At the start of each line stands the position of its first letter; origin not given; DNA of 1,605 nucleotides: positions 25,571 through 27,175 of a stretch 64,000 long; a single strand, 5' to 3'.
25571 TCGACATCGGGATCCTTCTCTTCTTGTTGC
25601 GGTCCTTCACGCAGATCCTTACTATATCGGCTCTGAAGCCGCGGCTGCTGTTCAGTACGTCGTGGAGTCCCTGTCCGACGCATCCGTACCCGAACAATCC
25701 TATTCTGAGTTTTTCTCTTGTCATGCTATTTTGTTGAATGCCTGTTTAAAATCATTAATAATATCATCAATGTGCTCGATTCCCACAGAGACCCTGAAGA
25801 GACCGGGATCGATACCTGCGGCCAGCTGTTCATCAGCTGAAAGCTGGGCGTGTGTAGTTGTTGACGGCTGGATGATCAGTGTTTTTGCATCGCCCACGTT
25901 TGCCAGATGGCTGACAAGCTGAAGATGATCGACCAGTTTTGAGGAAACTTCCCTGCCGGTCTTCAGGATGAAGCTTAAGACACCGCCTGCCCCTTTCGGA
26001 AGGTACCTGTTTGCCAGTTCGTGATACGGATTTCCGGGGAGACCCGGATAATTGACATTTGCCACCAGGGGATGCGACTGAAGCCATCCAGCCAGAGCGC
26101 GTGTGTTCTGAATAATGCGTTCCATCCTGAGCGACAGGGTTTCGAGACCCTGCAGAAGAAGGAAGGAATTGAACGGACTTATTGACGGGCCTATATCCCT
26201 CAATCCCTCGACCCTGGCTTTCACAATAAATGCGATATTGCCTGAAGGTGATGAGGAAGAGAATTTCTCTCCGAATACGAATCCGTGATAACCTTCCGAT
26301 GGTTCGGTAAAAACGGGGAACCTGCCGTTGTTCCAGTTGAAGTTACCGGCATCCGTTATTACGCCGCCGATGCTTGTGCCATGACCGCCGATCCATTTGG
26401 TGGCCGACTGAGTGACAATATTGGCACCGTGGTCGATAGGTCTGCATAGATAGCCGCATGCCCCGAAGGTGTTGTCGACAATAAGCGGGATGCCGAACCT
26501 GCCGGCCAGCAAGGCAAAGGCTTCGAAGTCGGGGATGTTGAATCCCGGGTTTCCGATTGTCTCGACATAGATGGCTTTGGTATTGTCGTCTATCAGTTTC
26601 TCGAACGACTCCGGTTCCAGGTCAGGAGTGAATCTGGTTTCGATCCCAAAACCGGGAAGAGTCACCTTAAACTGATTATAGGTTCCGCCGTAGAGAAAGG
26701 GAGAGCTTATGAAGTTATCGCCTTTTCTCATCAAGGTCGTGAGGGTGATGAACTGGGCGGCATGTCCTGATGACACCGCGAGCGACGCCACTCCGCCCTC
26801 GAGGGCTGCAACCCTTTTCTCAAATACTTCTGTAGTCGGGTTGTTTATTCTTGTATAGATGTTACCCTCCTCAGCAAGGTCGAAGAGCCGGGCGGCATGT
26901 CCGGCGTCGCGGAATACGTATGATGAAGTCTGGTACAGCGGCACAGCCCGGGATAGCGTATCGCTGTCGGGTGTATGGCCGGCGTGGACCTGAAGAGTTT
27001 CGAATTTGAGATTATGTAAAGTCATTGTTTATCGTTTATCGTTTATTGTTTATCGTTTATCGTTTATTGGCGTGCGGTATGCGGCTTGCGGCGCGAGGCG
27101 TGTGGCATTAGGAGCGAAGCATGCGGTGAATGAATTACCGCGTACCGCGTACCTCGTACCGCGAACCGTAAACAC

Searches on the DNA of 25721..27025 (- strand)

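Call 10: search_rna_families(sources=[L001, L002, L003, L004, L005, L006, L007, L008, L009, L010, L011, L012, L013, L014, L015, L016, L017, L018, L019, L020], threshold=gathering)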
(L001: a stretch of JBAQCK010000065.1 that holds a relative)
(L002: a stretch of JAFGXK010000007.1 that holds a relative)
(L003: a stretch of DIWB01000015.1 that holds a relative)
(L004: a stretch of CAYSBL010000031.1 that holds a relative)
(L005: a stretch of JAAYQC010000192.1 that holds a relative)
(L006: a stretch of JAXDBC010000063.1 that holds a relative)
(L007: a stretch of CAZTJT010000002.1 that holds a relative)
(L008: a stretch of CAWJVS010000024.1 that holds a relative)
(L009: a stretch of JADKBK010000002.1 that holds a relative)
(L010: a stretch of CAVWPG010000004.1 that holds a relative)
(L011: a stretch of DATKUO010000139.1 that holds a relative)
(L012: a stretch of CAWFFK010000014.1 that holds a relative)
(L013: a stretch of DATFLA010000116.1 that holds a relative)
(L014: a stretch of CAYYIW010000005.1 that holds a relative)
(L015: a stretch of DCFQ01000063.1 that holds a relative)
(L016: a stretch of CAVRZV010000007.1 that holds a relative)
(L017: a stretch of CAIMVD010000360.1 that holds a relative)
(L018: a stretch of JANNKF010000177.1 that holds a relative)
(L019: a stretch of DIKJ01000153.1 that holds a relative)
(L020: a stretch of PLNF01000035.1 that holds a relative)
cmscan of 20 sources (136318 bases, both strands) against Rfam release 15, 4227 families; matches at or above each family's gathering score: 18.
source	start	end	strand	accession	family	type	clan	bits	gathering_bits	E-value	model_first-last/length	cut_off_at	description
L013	2698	2809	+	RF00162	SAM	Cis-reg; riboswitch;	CL00012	79.2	44.4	1.2e-16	1-108/108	no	SAM riboswitch aptamer (S box leader)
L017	307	419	+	RF00162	SAM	Cis-reg; riboswitch;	CL00012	76.2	44.4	8.8e-16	1-108/108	no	SAM riboswitch aptamer (S box leader)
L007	2694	2816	+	RF00162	SAM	Cis-reg; riboswitch;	CL00012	76.1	44.4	9.3e-16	1-108/108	no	SAM riboswitch aptamer (S box leader)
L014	2684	2794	+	RF00162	SAM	Cis-reg; riboswitch;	CL00012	75.7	44.4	1.2e-15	1-108/108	no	SAM riboswitch aptamer (S box leader)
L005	2595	2708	+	RF00162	SAM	Cis-reg; riboswitch;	CL00012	75.5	44.4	1.4e-15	1-108/108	no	SAM riboswitch aptamer (S box leader)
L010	2704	2815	+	RF00162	SAM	Cis-reg; riboswitch;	CL00012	75.1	44.4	1.8e-15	1-108/108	no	SAM riboswitch aptamer (S box leader)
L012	2687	2799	+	RF00162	SAM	Cis-reg; riboswitch;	CL00012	74.8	44.4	2.2e-15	1-108/108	no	SAM riboswitch aptamer (S box leader)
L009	2701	2813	+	RF00162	SAM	Cis-reg; riboswitch;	CL00012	74.4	44.4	3e-15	1-108/108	no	SAM riboswitch aptamer (S box leader)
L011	2698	2810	+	RF00162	SAM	Cis-reg; riboswitch;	CL00012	73.4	44.4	5.9e-15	1-108/108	no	SAM riboswitch aptamer (S box leader)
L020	2687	2799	+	RF00162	SAM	Cis-reg; riboswitch;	CL00012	73.1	44.4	7.1e-15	1-108/108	no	SAM riboswitch aptamer (S box leader)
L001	2633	2747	+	RF00162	SAM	Cis-reg; riboswitch;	CL00012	71.9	44.4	1.6e-14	1-108/108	no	SAM riboswitch aptamer (S box leader)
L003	2652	2765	+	RF00162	SAM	Cis-reg; riboswitch;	CL00012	71.8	44.4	1.6e-14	1-108/108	no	SAM riboswitch aptamer (S box leader)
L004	453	566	+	RF00162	SAM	Cis-reg; riboswitch;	CL00012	71.6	44.4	1.9e-14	1-108/108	no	SAM riboswitch aptamer (S box leader)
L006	2554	2667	+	RF00162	SAM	Cis-reg; riboswitch;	CL00012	71.4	44.4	2.2e-14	1-108/108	no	SAM riboswitch aptamer (S box leader)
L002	286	399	+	RF00162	SAM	Cis-reg; riboswitch;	CL00012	71.1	44.4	2.7e-14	1-108/108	no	SAM riboswitch aptamer (S box leader)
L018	2698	2811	+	RF00162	SAM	Cis-reg; riboswitch;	CL00012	71.1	44.4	2.8e-14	1-108/108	no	SAM riboswitch aptamer (S box leader)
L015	2692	2805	+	RF00162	SAM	Cis-reg; riboswitch;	CL00012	69.5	44.4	7.9e-14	1-108/108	no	SAM riboswitch aptamer (S box leader)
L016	2698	2810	+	RF00162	SAM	Cis-reg; riboswitch;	CL00012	69.2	44.4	9.4e-14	1-108/108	no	SAM riboswitch aptamer (S box leader)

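Call 14: search_rna_families(sources=[L061, L062, L063, L064, L066, L067, L068, L069, L070, L071, L072, L073, L074, L075, L076, L077, L078, L079, L080, L008], threshold=gathering)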
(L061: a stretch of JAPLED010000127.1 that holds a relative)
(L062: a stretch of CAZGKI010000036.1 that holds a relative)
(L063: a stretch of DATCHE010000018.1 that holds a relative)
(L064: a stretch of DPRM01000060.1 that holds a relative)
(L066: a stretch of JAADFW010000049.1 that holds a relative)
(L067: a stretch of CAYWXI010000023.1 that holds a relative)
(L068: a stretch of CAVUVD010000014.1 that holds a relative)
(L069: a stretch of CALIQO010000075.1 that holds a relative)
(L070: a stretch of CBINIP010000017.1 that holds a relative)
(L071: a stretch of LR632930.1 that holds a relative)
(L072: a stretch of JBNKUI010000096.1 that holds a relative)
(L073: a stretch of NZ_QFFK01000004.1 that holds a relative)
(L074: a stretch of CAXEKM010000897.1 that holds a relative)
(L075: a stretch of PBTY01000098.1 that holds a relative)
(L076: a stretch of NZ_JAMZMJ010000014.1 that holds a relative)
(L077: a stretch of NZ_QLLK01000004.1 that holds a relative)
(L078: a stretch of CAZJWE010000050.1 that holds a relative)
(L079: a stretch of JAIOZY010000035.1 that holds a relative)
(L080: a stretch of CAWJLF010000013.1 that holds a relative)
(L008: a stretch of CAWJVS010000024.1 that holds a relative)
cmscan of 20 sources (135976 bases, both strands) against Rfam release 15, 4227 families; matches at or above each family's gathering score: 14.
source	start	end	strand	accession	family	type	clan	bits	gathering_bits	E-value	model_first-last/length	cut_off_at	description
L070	2583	2693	+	RF00162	SAM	Cis-reg; riboswitch;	CL00012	78.9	44.4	1.4e-16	1-108/108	no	SAM riboswitch aptamer (S box leader)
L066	2735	2836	+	RF00162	SAM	Cis-reg; riboswitch;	CL00012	78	44.4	2.6e-16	1-108/108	no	SAM riboswitch aptamer (S box leader)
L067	1310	1412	+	RF00162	SAM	Cis-reg; riboswitch;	CL00012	75.9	44.4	1.1e-15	1-108/108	no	SAM riboswitch aptamer (S box leader)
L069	110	214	+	RF00162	SAM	Cis-reg; riboswitch;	CL00012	75.5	44.4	1.4e-15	1-108/108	no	SAM riboswitch aptamer (S box leader)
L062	2697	2811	+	RF00162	SAM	Cis-reg; riboswitch;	CL00012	74.3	44.4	3.1e-15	1-108/108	no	SAM riboswitch aptamer (S box leader)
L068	2619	2735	+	RF00162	SAM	Cis-reg; riboswitch;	CL00012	73.6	44.4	4.9e-15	1-108/108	no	SAM riboswitch aptamer (S box leader)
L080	2684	2796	+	RF00162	SAM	Cis-reg; riboswitch;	CL00012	73.3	44.4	6.1e-15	1-108/108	no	SAM riboswitch aptamer (S box leader)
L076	2670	2774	+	RF00162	SAM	Cis-reg; riboswitch;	CL00012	73.2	44.4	6.3e-15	1-108/108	no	SAM riboswitch aptamer (S box leader)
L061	2699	2811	+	RF00162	SAM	Cis-reg; riboswitch;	CL00012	72.6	44.4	9.5e-15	1-108/108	no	SAM riboswitch aptamer (S box leader)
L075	2670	2774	+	RF00162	SAM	Cis-reg; riboswitch;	CL00012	72.2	44.4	1.3e-14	1-108/108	no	SAM riboswitch aptamer (S box leader)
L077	2716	2824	+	RF00162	SAM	Cis-reg; riboswitch;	CL00012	71.8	44.4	1.6e-14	1-108/108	no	SAM riboswitch aptamer (S box leader)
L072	4548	4620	+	RF00005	tRNA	Gene; tRNA;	CL00001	70.6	29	4.6e-13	1-71/71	no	tRNA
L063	2699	2812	+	RF00162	SAM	Cis-reg; riboswitch;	CL00012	69.6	44.4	7.4e-14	1-108/108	no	SAM riboswitch aptamer (S box leader)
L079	1071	1131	+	RF01726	SAM-II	Cis-reg; riboswitch;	-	64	44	1.1e-09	1-60/60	no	SAM-II riboswitch aptamer (SAM-II long loop)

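Call 26: search_rna_families(sources=[L056, L058, L060, L019, L023, L043, L053, L064, L071, L073, L078, L079], threshold=gathering)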
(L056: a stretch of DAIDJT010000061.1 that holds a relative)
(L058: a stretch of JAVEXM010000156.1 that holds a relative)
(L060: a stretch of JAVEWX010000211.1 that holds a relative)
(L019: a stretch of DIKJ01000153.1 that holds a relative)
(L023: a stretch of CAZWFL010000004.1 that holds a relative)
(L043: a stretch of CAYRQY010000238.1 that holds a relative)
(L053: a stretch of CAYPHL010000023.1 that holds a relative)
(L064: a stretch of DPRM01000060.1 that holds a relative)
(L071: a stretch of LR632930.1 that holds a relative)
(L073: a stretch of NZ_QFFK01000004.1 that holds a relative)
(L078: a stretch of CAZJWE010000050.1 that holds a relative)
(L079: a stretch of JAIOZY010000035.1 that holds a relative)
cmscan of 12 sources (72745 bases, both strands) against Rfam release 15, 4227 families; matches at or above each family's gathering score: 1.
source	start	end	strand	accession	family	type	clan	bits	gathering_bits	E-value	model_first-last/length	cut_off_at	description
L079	1071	1131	+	RF01726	SAM-II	Cis-reg; riboswitch;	-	64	44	5.9e-10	1-60/60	no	SAM-II riboswitch aptamer (SAM-II long loop)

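Call 44: search_rna_families(sources=[L021, L022, L024, L025, L026, L027, L028, L029, L030, L031, L032, L033, L034, L035, L036, L037, L038, L039, L040, L041], threshold=gathering)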
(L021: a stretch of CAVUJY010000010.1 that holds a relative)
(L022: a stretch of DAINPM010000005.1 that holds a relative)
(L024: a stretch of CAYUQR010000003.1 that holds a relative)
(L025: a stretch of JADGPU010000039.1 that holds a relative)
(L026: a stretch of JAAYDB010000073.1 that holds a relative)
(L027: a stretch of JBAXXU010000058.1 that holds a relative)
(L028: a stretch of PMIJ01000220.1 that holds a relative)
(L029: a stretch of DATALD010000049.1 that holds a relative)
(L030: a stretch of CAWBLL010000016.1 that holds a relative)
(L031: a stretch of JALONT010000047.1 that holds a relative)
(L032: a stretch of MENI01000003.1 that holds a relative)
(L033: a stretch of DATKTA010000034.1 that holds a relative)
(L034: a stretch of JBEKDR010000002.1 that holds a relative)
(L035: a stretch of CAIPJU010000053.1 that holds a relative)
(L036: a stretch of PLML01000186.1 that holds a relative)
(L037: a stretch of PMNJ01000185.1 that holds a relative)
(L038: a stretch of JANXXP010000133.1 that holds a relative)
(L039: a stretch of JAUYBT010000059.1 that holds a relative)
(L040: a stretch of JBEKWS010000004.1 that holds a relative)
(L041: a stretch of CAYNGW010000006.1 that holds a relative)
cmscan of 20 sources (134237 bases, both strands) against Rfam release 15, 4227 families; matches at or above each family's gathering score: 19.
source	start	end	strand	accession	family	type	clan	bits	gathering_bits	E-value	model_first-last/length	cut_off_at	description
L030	2700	2812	+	RF00162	SAM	Cis-reg; riboswitch;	CL00012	78.8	44.4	1.5e-16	1-108/108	no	SAM riboswitch aptamer (S box leader)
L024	2687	2799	+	RF00162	SAM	Cis-reg; riboswitch;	CL00012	75.4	44.4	1.5e-15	1-108/108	no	SAM riboswitch aptamer (S box leader)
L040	2696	2808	+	RF00162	SAM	Cis-reg; riboswitch;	CL00012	74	44.4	3.7e-15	1-108/108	no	SAM riboswitch aptamer (S box leader)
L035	2704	2816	+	RF00162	SAM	Cis-reg; riboswitch;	CL00012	73.4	44.4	5.7e-15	1-108/108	no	SAM riboswitch aptamer (S box leader)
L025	2687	2799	+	RF00162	SAM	Cis-reg; riboswitch;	CL00012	73.2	44.4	6.4e-15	1-108/108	no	SAM riboswitch aptamer (S box leader)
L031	2692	2806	+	RF00162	SAM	Cis-reg; riboswitch;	CL00012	73.2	44.4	6.6e-15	1-108/108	no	SAM riboswitch aptamer (S box leader)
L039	2696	2808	+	RF00162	SAM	Cis-reg; riboswitch;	CL00012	72.6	44.4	9.4e-15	1-108/108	no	SAM riboswitch aptamer (S box leader)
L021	2698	2810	+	RF00162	SAM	Cis-reg; riboswitch;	CL00012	72.4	44.4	1.1e-14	1-108/108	no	SAM riboswitch aptamer (S box leader)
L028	2697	2810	+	RF00162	SAM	Cis-reg; riboswitch;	CL00012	72.4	44.4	1.1e-14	1-108/108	no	SAM riboswitch aptamer (S box leader)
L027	2697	2810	+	RF00162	SAM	Cis-reg; riboswitch;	CL00012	72.1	44.4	1.4e-14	1-108/108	no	SAM riboswitch aptamer (S box leader)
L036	2697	2810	+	RF00162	SAM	Cis-reg; riboswitch;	CL00012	72.1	44.4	1.3e-14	1-108/108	no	SAM riboswitch aptamer (S box leader)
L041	2696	2809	+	RF00162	SAM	Cis-reg; riboswitch;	CL00012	71.6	44.4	1.9e-14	1-108/108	no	SAM riboswitch aptamer (S box leader)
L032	80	193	+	RF00162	SAM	Cis-reg; riboswitch;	CL00012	70.8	44.4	3.3e-14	1-108/108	no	SAM riboswitch aptamer (S box leader)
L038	250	363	+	RF00162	SAM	Cis-reg; riboswitch;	CL00012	70.8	44.4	3.3e-14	1-108/108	no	SAM riboswitch aptamer (S box leader)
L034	2697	2810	+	RF00162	SAM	Cis-reg; riboswitch;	CL00012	69.6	44.4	7.1e-14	1-108/108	no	SAM riboswitch aptamer (S box leader)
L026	2681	2806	+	RF00162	SAM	Cis-reg; riboswitch;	CL00012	67.3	44.4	3.3e-13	1-108/108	no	SAM riboswitch aptamer (S box leader)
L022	2681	2806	+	RF00162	SAM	Cis-reg; riboswitch;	CL00012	66.8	44.4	4.7e-13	1-108/108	no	SAM riboswitch aptamer (S box leader)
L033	2698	2813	+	RF00162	SAM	Cis-reg; riboswitch;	CL00012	65.2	44.4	1.3e-12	1-108/108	no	SAM riboswitch aptamer (S box leader)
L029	2588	2702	+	RF00162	SAM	Cis-reg; riboswitch;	CL00012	61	44.4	2.2e-11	1-108/108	no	SAM riboswitch aptamer (S box leader)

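Call 45: search_rna_families(sources=[L042, L044, L045, L046, L047, L048, L049, L050, L051, L052, L054, L055, L057, L059], threshold=gathering)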
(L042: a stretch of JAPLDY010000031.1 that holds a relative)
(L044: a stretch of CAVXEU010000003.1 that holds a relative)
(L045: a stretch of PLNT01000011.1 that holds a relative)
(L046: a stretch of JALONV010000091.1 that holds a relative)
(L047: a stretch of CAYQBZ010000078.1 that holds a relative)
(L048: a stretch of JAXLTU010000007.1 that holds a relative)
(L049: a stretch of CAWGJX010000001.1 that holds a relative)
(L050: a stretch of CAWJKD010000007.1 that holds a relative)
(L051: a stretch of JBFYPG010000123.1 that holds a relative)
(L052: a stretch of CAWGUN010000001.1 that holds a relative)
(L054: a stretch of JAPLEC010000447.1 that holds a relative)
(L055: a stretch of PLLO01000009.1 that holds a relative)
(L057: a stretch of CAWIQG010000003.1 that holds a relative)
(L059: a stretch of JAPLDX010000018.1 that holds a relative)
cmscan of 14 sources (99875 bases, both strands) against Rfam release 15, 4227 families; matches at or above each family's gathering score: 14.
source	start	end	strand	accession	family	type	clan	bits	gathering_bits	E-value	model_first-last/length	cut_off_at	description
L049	2694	2807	+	RF00162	SAM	Cis-reg; riboswitch;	CL00012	76.7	44.4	4.7e-16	1-108/108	no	SAM riboswitch aptamer (S box leader)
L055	2691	2809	+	RF00162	SAM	Cis-reg; riboswitch;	CL00012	76.5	44.4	5.2e-16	1-108/108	no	SAM riboswitch aptamer (S box leader)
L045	2695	2808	+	RF00162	SAM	Cis-reg; riboswitch;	CL00012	76.2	44.4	6.3e-16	1-108/108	no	SAM riboswitch aptamer (S box leader)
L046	2706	2818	+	RF00162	SAM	Cis-reg; riboswitch;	CL00012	75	44.4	1.5e-15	1-108/108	no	SAM riboswitch aptamer (S box leader)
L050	2664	2792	+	RF00162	SAM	Cis-reg; riboswitch;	CL00012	74.8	44.4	1.6e-15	1-108/108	no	SAM riboswitch aptamer (S box leader)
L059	2694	2808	+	RF00162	SAM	Cis-reg; riboswitch;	CL00012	74.6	44.4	1.8e-15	1-108/108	no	SAM riboswitch aptamer (S box leader)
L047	2682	2793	+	RF00162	SAM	Cis-reg; riboswitch;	CL00012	74.3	44.4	2.2e-15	1-108/108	no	SAM riboswitch aptamer (S box leader)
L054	2673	2787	+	RF00162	SAM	Cis-reg; riboswitch;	CL00012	74.3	44.4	2.3e-15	1-108/108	no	SAM riboswitch aptamer (S box leader)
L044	2697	2809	+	RF00162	SAM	Cis-reg; riboswitch;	CL00012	73.3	44.4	4.6e-15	1-108/108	no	SAM riboswitch aptamer (S box leader)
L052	2691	2805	+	RF00162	SAM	Cis-reg; riboswitch;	CL00012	72.5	44.4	7.8e-15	1-108/108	no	SAM riboswitch aptamer (S box leader)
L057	2687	2799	+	RF00162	SAM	Cis-reg; riboswitch;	CL00012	72.5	44.4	7.6e-15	1-108/108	no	SAM riboswitch aptamer (S box leader)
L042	2670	2784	+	RF00162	SAM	Cis-reg; riboswitch;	CL00012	71.9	44.4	1.1e-14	1-108/108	no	SAM riboswitch aptamer (S box leader)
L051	481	595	+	RF00162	SAM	Cis-reg; riboswitch;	CL00012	71.8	44.4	1.2e-14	1-108/108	no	SAM riboswitch aptamer (S box leader)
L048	2705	2822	+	RF00162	SAM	Cis-reg; riboswitch;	CL00012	69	44.4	8.1e-14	1-108/108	no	SAM riboswitch aptamer (S box leader)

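Call 69: build_rna_model(alignment_id=A3, structure=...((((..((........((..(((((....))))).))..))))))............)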
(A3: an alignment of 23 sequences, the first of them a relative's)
Model R1 built from alignment A3 (23 sequences, 60 columns); structure: as given.
model positions 56; base pairs 13; branch points 0; effective number of sequences 23; information 0.948 bits per position. Calibrated on 0.2 Mb of random sequence (short: E-values are rough).
structure used (alignment columns):
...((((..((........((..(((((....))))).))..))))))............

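Call 70: search_with_rna_model(model_id=R1, sources=[window, L001, L002, L003, L004, L005, L006, L007, L008, L009, L010, L011, L012, L013, L014, L015, L016, L017, L018, L019, L020, L021, L022, L023, L024, L025, L026, L027, L028, L029, L030, L031, L032, L033, L034, L035, L036, L037, L038, L039, L040, L041, L042, L043, L044, L045, L046, L047, L048, L049, L050, L051, L052, L053, L054, L055, L056, L057, L058, L059, L060, L061, L062, L063, L064, L066, L067, L068, L069, L070, L071, L072, L073, L074, L075, L076, L077, L078, L079, L080], max_evalue=1, make_alignment=true)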
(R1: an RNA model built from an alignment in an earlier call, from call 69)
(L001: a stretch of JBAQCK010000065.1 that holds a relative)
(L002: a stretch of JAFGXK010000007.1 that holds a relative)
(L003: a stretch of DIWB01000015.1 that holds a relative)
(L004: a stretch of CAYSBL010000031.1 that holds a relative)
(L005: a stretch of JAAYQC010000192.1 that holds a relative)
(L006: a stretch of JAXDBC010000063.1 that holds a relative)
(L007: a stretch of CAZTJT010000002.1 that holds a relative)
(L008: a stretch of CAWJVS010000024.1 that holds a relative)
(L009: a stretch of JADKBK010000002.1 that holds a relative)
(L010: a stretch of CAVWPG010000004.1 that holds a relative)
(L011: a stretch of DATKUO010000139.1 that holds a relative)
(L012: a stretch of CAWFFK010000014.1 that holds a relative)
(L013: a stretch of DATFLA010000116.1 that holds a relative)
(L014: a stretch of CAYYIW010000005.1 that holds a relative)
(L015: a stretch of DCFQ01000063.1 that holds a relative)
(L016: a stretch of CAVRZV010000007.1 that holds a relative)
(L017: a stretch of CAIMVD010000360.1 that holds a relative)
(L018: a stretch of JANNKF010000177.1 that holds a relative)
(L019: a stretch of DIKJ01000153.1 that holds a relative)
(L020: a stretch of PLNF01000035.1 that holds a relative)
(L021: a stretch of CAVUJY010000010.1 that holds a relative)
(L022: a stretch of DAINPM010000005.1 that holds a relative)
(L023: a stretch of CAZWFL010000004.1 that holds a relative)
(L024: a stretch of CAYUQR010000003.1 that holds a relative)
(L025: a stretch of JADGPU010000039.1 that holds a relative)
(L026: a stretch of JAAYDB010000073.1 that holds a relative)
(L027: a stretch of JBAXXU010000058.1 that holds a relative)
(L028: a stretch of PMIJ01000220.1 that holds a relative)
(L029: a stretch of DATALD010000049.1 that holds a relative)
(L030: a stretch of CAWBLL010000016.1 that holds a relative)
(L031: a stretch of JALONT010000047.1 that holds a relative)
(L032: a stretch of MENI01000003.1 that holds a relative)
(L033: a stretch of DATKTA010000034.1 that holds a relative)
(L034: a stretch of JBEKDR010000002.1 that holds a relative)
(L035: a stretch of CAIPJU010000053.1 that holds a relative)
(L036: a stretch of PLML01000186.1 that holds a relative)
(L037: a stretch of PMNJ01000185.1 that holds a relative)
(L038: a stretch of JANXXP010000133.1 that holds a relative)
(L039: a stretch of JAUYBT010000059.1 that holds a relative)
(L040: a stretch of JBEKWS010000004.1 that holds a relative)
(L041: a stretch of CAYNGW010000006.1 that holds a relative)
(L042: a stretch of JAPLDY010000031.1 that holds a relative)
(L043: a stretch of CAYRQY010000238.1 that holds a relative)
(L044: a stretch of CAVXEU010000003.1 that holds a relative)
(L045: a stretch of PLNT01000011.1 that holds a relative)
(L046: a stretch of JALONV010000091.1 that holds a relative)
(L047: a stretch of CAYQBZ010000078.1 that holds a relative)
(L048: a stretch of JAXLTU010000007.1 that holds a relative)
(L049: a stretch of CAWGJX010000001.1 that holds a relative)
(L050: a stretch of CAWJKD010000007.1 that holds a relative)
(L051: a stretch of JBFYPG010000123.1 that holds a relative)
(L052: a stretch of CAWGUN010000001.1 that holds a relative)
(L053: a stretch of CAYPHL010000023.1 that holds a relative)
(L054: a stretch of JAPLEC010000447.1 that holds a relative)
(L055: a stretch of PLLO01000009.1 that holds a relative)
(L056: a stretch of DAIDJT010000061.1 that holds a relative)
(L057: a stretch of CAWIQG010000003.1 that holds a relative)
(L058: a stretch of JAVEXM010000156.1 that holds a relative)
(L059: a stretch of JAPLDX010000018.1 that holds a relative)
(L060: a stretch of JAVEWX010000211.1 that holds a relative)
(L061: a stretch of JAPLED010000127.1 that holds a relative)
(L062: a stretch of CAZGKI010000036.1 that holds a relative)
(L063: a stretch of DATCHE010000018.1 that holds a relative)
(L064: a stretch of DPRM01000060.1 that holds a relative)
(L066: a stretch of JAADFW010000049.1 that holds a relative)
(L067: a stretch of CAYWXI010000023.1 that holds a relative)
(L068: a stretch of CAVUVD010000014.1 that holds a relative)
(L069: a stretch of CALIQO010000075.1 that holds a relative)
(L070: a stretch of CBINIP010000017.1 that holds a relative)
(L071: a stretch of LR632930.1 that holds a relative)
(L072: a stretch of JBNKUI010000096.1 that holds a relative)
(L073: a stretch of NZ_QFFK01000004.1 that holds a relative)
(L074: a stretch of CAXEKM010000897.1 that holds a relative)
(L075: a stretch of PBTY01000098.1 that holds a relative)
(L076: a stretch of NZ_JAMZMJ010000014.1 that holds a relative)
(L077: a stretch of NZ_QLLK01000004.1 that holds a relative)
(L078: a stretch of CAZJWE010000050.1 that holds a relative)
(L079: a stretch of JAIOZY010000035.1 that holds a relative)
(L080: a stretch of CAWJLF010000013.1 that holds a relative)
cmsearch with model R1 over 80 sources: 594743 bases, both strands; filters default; matches with E-value up to 1: 30.
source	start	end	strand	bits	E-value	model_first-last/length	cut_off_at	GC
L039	2929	2984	+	77.1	6.5e-19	1-56/56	no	0.38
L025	2919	2974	+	75.6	1.8e-18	1-56/56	no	0.39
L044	2930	2985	+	73.9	5.5e-18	1-56/56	no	0.39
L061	2931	2986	+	70.1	7.7e-17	1-56/56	no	0.39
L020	2919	2974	+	70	8.2e-17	1-56/56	no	0.41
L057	2917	2972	+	66.2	1.1e-15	1-56/56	no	0.38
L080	2915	2970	+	65.8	1.4e-15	1-56/56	no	0.39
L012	2919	2974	+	64.6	3.1e-15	1-56/56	no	0.46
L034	2930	2985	+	64.6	3.2e-15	1-56/56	no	0.34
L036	2930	2985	+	64.2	4.2e-15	1-56/56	no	0.38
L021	2930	2985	+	64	4.9e-15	1-56/56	no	0.41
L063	2930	2985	+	61.2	3.3e-14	1-56/56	no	0.39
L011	2930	2985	+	60.8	4.2e-14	1-56/56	no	0.45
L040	2929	2986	+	58.9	1.5e-13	1-56/56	no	0.34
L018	2930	2985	+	57.9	2.9e-13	1-56/56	no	0.46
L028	2930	2986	+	57.6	3.7e-13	1-56/56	no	0.37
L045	2927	2981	+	55.5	1.5e-12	1-56/56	no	0.36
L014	2915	2970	+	55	2.2e-12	1-56/56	no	0.48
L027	2930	2985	+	54.4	3.3e-12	1-56/56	no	0.43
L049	2927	2981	+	52.3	1.3e-11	1-56/56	no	0.38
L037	197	252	+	52.3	1.4e-11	1-56/56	no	0.38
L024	2919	2974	+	50.5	4.6e-11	1-56/56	no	0.38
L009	2929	2984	+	46.4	7.4e-10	1-56/56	no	0.45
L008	2926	2982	+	45.2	1.6e-09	1-56/56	no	0.39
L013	2930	2985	+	42.7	9.1e-09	1-56/56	no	0.43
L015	2927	2984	+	34.3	2.7e-06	1-56/56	no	0.4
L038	490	522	+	34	3.2e-06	8-40/56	no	0.42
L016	2930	2985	+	33.4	5e-06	1-56/56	no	0.43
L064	4318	4363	+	15.9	0.74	1-56/56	no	0.35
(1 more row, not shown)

Alignment A4: 30 matches aligned to the model, 91 columns, each read 5' to 3' on its own strand. Consensus structure (alignment columns), stored with it:
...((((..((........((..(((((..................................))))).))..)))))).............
